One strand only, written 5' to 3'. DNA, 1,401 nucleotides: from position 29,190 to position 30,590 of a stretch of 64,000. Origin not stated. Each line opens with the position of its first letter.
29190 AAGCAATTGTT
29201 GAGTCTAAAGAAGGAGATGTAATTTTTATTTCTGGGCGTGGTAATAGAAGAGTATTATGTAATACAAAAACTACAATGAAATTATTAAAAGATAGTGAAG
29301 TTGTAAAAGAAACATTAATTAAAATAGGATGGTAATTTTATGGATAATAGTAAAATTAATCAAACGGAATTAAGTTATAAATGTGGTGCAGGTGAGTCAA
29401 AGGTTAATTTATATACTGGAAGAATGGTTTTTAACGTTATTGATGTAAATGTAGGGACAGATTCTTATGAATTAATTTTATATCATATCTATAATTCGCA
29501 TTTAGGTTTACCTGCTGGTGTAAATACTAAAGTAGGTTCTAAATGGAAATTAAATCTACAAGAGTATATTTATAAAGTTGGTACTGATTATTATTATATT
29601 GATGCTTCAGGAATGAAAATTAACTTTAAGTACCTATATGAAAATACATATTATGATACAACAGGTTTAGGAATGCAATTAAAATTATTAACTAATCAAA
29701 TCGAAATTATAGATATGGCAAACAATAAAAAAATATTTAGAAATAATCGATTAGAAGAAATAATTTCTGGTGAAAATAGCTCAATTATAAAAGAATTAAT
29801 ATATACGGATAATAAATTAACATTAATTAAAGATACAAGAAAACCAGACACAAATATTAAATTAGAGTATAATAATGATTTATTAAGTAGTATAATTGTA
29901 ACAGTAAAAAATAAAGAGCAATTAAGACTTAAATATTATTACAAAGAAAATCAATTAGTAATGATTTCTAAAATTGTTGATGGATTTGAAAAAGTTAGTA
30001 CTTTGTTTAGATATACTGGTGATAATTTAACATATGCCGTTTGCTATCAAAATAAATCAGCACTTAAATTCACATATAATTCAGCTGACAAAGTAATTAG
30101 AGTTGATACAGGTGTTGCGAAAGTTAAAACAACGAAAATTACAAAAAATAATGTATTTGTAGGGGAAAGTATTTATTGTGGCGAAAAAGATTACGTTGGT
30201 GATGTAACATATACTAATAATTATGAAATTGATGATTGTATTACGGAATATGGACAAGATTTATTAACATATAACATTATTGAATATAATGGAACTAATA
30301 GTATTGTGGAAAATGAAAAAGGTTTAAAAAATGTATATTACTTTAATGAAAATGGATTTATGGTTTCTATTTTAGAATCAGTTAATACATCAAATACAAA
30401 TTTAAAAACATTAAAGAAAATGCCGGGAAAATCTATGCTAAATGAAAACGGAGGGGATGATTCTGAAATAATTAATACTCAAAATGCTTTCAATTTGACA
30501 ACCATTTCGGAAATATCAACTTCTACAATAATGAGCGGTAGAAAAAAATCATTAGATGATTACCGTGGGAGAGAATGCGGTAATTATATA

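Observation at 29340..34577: Unusual Rhs architecture: no trafficking domain, inserted beta-sandwich-like module, TM helices and pretoxin-HINT before an LHH nuclease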

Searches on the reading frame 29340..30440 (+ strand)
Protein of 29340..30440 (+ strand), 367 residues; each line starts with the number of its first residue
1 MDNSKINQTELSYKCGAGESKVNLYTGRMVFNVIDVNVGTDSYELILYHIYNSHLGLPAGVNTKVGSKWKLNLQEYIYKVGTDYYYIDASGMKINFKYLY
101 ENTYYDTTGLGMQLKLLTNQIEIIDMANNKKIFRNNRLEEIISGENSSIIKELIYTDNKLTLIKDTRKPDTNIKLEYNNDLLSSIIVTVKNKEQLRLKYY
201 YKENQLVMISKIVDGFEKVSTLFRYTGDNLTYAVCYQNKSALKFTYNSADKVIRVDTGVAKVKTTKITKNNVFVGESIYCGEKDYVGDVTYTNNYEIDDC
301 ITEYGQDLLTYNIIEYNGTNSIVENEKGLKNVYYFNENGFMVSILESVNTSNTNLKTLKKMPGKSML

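Call 7: search_protein_families(library=pfam, proteins=[window:29340-30440:+], max_evalue=10)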
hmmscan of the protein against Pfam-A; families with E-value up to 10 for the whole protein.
window:29340-30440:+ (367 aa): 1 family
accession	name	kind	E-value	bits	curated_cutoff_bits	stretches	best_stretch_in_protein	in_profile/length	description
PF20148.4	DUF6531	-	0.00027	21.7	24.1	1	21-96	3-74/74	Domain of unknown function (DUF6531)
